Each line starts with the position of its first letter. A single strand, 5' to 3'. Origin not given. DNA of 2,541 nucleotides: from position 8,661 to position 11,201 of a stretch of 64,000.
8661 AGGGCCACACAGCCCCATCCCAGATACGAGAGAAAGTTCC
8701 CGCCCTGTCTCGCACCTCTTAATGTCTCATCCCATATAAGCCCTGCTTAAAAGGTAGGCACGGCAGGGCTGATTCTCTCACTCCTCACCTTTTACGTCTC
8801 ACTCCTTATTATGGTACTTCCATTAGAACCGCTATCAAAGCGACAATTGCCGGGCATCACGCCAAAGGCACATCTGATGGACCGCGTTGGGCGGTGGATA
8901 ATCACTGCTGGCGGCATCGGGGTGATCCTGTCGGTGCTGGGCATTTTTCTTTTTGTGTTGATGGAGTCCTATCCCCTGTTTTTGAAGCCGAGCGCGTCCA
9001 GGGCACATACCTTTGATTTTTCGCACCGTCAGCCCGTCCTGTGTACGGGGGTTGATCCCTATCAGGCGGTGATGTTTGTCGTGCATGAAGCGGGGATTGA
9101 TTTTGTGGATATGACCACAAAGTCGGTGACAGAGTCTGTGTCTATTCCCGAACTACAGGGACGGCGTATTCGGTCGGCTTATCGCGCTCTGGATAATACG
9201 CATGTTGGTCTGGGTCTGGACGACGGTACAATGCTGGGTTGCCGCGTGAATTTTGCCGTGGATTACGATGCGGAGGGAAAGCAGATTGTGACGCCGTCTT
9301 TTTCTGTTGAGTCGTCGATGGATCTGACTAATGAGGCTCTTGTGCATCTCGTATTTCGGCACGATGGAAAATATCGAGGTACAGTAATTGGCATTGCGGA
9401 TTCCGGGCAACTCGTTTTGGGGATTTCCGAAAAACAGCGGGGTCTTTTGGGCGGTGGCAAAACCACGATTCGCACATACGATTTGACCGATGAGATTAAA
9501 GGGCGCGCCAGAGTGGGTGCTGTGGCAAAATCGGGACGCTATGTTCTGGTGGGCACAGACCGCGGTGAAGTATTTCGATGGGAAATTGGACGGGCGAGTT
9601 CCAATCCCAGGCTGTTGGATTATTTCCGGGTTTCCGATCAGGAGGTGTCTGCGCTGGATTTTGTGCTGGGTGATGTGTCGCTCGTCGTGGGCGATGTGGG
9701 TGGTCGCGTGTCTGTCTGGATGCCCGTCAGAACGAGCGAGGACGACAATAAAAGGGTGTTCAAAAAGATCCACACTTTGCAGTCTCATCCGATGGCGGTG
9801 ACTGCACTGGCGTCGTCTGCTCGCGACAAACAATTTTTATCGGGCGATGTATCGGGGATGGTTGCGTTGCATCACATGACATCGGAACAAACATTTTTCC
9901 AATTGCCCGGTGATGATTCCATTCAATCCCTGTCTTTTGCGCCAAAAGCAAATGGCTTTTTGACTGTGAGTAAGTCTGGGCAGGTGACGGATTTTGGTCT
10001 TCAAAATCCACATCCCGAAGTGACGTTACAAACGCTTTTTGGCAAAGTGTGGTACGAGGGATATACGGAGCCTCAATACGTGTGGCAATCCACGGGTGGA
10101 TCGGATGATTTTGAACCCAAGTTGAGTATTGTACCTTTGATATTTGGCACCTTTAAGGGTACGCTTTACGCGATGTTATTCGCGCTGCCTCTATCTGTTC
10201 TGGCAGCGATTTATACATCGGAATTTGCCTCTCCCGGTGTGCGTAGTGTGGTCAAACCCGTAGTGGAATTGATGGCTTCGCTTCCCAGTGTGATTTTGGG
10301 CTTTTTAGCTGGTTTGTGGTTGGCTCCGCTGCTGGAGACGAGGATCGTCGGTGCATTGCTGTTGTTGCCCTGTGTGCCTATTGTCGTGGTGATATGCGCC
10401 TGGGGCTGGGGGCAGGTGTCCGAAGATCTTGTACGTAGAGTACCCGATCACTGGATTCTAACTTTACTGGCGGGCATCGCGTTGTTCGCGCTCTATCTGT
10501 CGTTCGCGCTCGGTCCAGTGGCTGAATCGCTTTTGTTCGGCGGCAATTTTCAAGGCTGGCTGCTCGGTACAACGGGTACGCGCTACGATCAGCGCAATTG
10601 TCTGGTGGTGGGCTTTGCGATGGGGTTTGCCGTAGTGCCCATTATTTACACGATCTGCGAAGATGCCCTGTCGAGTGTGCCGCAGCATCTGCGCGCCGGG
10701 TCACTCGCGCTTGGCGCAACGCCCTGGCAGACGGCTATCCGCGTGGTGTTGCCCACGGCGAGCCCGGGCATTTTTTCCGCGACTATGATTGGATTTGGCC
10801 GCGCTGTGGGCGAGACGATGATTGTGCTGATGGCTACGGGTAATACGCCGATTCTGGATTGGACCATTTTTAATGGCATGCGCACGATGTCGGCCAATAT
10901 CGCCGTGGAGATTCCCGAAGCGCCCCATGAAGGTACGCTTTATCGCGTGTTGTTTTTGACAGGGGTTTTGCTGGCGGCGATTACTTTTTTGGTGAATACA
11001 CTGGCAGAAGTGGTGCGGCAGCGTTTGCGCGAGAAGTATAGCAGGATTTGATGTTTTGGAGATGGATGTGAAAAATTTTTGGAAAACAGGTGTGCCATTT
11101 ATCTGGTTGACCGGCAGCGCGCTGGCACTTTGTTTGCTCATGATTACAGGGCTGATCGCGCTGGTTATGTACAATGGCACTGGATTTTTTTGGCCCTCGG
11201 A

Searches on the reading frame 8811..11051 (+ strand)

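Call 67: search_protein_families(library=pfam, max_evalue=0.001, proteins=[window:8811-11051:+])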
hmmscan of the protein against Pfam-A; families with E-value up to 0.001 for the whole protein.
window:8811-11051:+ (746 aa): 8 families
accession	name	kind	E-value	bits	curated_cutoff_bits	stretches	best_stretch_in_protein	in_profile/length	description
PF00528.27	BPD_transp_1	-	1.3e-11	45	26.4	1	460-740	3-183/184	Binding-protein-dependent transport system inner membrane component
PF25173.1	Beta-prop_WDR3_1st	-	2.4e-08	34.3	154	1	253-416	10-161/184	WDR3 first beta-propeller domain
PF23756.1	Beta-prop_HPS5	-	1.3e-07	31.6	34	1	231-366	18-148/328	HPS5 beta propeller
PF24807.1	WD40_CDC20-Fz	-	5.6e-06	26.3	200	1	232-386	93-239/292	CDC20/Fizzy WD40 domain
PF25174.1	Beta-prop_THOC3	-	5.5e-05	22.7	305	1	237-381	95-226/272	THOC3 beta-propeller domain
PF25171.1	Beta-prop_WDR36-Utp21_1st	-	0.00022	21.2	80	1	314-399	137-224/266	WDR36/Utp21 first beta-propeller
PF24814.1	WD40_Prp19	-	0.00062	19.3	320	0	266-382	39-149/281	Prp19 WD40 domain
PF23414.1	Beta-prop_EML_2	-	0.00064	19.6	90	0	228-336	37-133/266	Echinoderm microtubule-associated protein second beta-propeller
